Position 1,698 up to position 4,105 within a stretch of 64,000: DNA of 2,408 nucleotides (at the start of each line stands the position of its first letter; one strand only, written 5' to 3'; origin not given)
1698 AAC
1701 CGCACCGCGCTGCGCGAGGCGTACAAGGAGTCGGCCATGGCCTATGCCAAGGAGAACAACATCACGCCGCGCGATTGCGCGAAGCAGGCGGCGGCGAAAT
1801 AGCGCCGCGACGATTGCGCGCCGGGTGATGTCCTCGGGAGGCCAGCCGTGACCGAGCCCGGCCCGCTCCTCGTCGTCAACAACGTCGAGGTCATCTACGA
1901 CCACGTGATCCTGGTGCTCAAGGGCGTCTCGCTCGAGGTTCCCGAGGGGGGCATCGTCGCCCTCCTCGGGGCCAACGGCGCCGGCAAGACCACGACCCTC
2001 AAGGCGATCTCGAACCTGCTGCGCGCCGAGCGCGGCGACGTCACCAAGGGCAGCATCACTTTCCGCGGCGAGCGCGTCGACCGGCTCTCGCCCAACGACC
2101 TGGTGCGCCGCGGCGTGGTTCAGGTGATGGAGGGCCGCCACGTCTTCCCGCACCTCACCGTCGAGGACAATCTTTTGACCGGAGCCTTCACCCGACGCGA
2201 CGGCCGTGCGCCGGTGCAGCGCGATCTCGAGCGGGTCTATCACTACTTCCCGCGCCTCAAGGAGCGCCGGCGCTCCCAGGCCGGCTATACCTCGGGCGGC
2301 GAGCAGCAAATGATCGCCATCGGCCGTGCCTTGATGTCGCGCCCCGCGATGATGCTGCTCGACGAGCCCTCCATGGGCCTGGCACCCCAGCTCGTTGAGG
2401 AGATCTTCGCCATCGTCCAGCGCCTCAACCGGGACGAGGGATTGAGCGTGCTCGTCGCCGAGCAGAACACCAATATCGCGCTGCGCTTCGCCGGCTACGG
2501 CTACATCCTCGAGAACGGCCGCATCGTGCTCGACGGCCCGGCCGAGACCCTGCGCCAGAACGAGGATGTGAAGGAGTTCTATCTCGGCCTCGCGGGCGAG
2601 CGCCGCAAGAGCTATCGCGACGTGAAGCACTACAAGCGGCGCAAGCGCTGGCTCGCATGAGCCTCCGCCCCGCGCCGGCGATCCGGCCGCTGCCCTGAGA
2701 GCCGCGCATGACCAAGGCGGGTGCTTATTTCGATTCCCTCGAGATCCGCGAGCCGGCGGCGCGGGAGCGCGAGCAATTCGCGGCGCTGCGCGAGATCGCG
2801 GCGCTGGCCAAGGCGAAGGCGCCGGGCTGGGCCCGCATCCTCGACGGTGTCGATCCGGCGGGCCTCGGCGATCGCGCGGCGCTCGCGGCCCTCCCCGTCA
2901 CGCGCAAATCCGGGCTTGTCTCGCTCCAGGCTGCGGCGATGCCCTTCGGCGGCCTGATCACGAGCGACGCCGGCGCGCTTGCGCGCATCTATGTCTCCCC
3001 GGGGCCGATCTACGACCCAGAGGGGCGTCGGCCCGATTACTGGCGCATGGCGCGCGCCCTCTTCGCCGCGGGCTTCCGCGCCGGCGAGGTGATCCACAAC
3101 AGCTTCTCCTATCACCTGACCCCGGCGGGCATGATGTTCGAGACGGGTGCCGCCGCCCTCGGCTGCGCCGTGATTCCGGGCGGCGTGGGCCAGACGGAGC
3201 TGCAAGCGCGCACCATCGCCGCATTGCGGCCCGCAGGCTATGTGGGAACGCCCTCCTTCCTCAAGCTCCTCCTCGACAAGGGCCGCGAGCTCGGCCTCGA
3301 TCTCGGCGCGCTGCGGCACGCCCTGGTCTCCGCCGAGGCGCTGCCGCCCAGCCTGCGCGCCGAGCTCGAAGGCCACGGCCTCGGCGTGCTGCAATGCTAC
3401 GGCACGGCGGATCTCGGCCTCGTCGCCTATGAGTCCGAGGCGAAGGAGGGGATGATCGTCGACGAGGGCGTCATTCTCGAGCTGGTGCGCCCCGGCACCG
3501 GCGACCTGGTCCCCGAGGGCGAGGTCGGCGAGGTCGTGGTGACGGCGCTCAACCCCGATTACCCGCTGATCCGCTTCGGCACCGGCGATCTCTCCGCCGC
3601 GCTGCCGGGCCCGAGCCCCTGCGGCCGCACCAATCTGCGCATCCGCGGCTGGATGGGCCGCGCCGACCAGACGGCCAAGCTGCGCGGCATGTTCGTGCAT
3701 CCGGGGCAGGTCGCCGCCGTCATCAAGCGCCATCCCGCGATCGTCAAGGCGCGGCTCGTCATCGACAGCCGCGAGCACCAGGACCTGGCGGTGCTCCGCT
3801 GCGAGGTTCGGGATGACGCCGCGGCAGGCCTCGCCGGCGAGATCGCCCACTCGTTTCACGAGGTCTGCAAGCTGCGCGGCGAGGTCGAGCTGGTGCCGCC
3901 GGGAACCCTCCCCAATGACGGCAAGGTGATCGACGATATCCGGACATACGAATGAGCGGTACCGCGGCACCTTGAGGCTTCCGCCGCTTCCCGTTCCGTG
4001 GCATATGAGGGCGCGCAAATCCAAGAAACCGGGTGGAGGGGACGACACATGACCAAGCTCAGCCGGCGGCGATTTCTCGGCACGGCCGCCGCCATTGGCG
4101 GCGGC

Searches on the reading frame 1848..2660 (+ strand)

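Call 41: search_protein_families(library=pfam, proteins=[window:1848-2660:+], max_evalue=0.0001)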
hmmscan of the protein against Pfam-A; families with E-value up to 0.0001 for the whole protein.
window:1848-2660:+ (270 aa): 2 families
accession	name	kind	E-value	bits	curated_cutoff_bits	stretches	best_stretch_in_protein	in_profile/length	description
PF00005.33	ABC_tran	-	6.7e-28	98.4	25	1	24-175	1-136/137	ABC transporter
PF13304.12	AAA_21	-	4e-11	44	27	1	36-69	1-33/304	AAA domain, putative AbiEii toxin, Type IV TA system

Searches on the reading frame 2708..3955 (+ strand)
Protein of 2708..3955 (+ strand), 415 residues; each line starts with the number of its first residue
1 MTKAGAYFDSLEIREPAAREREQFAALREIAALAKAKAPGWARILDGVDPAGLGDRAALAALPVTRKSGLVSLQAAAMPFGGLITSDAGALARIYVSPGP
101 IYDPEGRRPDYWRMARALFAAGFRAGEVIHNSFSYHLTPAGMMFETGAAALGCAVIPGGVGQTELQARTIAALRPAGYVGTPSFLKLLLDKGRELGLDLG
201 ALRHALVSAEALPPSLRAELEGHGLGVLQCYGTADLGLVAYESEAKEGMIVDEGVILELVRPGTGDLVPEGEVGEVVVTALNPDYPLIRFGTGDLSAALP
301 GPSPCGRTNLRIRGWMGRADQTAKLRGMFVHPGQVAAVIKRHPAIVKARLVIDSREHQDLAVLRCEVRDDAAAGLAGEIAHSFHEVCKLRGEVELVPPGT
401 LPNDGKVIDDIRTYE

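Call 41: search_protein_families(library=pfam, proteins=[window:2708-3955:+], max_evalue=0.0001)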
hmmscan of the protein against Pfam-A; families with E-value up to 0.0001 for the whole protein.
window:2708-3955:+ (415 aa): 2 families
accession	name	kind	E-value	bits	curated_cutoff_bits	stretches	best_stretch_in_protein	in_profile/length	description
PF00501.34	AMP-binding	-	4.8e-12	45.8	29.9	1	140-278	218-374/384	AMP-binding enzyme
PF14535.12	AMP-binding_C_2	-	6.4e-05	23.6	25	0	327-404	1-85/96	AMP-binding enzyme C-terminal domain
